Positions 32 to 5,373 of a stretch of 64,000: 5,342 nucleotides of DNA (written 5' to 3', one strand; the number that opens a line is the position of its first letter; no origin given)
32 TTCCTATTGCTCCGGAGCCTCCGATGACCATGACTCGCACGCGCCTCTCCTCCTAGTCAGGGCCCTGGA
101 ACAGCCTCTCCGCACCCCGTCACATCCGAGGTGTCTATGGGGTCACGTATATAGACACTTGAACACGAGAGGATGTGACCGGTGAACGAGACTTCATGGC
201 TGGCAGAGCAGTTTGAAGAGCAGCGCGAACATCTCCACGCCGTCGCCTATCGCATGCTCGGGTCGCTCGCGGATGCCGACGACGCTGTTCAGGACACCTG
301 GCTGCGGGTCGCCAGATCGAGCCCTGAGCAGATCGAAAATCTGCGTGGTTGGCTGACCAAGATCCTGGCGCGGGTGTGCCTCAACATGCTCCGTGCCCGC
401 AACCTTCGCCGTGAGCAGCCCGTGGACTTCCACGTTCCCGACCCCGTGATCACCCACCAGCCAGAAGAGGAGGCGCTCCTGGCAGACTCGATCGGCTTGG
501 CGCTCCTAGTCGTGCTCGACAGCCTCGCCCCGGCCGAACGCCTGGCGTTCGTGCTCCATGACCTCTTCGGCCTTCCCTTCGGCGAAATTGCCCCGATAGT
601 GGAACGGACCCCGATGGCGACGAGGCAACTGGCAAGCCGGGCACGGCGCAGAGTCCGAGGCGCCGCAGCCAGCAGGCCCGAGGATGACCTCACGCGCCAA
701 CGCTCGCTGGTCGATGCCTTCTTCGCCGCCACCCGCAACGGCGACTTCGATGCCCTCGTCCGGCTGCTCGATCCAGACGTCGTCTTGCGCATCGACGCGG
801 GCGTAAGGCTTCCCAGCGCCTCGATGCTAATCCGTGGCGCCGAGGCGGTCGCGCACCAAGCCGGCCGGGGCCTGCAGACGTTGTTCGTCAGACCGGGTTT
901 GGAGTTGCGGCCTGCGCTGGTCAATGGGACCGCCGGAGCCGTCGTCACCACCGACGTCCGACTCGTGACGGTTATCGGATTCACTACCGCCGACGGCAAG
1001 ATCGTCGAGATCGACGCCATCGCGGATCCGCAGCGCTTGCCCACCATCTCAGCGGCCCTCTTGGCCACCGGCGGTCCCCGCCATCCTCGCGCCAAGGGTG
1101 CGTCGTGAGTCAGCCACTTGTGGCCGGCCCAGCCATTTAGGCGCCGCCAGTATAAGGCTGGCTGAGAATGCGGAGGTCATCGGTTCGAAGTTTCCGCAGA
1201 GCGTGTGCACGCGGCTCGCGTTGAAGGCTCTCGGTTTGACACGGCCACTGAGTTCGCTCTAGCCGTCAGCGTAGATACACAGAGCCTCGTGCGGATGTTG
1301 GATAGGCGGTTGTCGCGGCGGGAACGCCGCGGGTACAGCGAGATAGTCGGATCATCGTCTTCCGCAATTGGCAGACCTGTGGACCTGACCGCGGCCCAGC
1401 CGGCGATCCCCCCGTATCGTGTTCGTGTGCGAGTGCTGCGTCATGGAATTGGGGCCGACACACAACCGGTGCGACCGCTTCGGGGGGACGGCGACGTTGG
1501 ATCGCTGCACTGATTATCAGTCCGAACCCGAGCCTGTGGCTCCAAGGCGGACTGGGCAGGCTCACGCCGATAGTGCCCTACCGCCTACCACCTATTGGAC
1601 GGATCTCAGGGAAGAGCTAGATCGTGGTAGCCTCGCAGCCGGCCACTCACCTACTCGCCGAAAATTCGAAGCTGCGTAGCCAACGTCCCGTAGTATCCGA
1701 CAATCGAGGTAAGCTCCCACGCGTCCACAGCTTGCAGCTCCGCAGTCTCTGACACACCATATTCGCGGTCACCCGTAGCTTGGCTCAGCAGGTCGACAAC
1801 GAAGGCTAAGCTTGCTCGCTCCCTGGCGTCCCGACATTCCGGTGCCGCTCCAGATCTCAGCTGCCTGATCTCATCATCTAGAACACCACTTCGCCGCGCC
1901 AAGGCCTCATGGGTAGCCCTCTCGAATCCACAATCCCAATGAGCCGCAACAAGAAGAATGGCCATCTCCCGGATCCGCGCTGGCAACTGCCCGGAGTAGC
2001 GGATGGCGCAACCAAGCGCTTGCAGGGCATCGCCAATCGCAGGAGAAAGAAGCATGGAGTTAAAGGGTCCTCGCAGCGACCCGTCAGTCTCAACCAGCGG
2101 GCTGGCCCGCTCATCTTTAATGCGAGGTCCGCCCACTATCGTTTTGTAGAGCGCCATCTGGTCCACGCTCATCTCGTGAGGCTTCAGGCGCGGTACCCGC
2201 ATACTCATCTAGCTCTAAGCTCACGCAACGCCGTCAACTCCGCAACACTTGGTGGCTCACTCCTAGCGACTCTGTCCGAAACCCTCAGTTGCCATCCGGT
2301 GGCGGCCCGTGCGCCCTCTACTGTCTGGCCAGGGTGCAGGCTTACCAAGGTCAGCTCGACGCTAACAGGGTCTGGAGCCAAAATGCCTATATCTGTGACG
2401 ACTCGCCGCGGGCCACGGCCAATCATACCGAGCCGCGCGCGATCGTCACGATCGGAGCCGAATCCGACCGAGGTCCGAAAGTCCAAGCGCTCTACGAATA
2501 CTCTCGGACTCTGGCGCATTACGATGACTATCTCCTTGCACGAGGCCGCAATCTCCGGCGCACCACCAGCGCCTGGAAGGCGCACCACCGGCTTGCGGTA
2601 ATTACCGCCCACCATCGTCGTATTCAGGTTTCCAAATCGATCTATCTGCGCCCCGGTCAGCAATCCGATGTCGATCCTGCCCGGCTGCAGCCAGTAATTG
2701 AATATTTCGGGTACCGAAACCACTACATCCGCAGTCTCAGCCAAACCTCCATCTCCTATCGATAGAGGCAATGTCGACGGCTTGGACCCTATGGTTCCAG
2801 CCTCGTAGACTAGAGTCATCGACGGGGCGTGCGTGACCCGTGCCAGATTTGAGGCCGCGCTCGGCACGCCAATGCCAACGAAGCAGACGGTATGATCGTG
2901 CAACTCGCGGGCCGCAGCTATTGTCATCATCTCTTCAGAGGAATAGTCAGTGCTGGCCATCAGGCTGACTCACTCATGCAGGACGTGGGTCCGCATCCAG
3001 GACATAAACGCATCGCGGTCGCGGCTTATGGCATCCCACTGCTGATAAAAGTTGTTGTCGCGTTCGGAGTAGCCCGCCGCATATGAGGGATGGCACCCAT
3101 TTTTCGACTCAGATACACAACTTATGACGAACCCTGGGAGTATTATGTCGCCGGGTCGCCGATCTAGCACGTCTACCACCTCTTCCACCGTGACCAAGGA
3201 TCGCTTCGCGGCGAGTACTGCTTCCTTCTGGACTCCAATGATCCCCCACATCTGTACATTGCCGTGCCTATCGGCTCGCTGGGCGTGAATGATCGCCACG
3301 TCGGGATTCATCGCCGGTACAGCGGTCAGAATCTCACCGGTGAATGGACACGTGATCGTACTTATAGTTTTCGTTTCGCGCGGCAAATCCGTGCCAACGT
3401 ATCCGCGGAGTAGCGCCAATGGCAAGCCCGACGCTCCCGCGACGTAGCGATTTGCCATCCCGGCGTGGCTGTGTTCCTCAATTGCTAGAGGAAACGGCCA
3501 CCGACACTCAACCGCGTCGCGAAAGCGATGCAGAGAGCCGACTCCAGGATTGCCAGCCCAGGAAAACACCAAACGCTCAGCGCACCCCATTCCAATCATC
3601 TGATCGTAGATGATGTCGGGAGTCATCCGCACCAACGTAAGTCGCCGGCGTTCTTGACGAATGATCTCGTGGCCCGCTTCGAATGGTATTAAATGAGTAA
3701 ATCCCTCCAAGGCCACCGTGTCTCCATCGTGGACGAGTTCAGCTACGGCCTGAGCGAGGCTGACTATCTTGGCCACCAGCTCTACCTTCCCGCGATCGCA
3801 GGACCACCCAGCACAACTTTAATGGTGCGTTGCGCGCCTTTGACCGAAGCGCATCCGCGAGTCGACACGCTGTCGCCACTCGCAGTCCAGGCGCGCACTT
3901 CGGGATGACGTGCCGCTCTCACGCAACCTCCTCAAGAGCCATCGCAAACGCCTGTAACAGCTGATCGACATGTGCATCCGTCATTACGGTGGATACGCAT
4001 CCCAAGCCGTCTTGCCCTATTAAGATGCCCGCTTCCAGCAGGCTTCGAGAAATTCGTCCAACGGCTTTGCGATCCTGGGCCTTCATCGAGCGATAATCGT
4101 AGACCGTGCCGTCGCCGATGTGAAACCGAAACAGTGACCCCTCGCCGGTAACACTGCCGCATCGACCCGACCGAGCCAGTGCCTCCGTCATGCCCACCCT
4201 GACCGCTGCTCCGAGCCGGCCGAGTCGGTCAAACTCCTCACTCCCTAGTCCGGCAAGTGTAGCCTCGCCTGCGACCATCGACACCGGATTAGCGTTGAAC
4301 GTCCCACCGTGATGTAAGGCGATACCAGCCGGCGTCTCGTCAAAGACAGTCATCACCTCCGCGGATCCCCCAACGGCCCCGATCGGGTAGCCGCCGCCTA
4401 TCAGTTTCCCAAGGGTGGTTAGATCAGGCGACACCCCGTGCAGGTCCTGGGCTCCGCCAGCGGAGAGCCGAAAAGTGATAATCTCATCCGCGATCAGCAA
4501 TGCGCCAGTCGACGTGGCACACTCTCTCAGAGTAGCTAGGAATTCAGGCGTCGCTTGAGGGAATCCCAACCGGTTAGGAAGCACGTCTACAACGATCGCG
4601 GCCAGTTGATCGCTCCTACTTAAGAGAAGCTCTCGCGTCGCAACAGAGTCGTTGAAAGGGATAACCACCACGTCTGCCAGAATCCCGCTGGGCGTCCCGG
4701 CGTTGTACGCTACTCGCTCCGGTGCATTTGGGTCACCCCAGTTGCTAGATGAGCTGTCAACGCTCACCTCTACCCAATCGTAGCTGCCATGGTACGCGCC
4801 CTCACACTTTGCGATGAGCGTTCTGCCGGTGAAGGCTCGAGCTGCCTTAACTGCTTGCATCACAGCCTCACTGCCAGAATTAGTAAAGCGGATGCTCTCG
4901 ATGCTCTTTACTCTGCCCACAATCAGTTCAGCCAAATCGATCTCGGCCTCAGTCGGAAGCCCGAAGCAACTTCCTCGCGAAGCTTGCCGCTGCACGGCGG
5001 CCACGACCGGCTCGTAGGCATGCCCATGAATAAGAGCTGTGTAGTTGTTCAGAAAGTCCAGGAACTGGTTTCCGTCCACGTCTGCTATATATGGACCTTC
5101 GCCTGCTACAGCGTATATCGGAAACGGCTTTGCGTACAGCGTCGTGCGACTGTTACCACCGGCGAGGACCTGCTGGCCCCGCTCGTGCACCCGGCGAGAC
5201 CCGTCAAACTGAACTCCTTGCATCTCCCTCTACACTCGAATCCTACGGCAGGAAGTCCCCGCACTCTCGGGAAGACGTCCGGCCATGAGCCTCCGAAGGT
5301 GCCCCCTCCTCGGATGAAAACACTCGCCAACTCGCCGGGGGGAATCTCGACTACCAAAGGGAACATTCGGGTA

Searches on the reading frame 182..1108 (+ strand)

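Call 34: search_protein_families(library=pfam, proteins=[window:182-1108:+], max_evalue=0.001)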
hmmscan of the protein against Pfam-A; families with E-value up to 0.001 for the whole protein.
window:182-1108:+ (308 aa): 4 families
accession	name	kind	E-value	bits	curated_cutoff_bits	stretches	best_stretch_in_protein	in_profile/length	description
PF04542.20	Sigma70_r2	-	8.1e-13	48.4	24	1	14-74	5-69/71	Sigma-70 region 2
PF08281.18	Sigma70_r4_2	-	1.4e-08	34.7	25.7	1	107-157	3-53/54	Sigma-70, region 4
PF12680.13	SnoaL_2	-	7.7e-06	26.9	27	1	177-276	1-101/102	SnoaL-like domain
PF04545.22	Sigma70_r4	-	0.00017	21.4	24.1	1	111-159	1-49/50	Sigma-70, region 4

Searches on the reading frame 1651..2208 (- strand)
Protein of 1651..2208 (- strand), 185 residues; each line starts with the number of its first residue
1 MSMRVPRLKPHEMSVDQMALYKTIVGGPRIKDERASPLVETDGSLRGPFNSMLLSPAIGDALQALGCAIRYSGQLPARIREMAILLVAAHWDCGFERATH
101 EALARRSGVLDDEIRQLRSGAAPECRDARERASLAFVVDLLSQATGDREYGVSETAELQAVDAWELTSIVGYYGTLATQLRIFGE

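Call 34: search_protein_families(library=pfam, proteins=[window:1651-2208:-], max_evalue=0.001)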
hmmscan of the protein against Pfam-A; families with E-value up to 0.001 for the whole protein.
window:1651-2208:- (185 aa): 1 family
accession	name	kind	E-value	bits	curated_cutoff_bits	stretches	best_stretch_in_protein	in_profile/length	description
PF02627.25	CMD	-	2.5e-10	40.6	23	1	56-137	1-82/84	Carboxymuconolactone decarboxylase family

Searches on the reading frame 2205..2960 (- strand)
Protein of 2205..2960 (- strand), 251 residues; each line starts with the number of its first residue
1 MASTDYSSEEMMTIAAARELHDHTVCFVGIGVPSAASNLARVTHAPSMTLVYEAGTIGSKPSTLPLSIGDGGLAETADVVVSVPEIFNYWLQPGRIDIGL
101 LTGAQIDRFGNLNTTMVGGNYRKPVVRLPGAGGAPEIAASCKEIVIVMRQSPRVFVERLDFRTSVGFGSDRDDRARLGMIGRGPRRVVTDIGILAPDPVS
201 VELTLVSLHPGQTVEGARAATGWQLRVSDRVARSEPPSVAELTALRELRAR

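Call 34: search_protein_families(library=pfam, proteins=[window:2205-2960:-], max_evalue=0.001)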
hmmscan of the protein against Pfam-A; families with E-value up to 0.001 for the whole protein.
window:2205-2960:- (251 aa): 1 family
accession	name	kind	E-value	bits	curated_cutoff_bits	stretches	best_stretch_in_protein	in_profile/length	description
PF01144.29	CoA_trans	-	2.2e-33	115.9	23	1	10-215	2-212/217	Coenzyme A transferase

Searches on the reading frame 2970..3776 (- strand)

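Call 34: search_protein_families(library=pfam, proteins=[window:2970-3776:-], max_evalue=0.001)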
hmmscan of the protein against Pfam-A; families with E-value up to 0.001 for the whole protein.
window:2970-3776:- (268 aa): 1 family
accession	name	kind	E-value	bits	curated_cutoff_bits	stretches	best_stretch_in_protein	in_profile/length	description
PF01144.29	CoA_trans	-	9.7e-21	74.6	23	1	6-223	3-216/217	Coenzyme A transferase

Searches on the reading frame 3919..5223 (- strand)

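Call 34: search_protein_families(library=pfam, proteins=[window:3919-5223:-], max_evalue=0.001)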
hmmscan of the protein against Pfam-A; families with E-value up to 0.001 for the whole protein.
window:3919-5223:- (434 aa): 1 family
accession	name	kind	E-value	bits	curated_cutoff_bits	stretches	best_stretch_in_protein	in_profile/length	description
PF00202.27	Aminotran_3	-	1.2e-54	186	30.5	1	33-430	8-403/403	Aminotransferase class-III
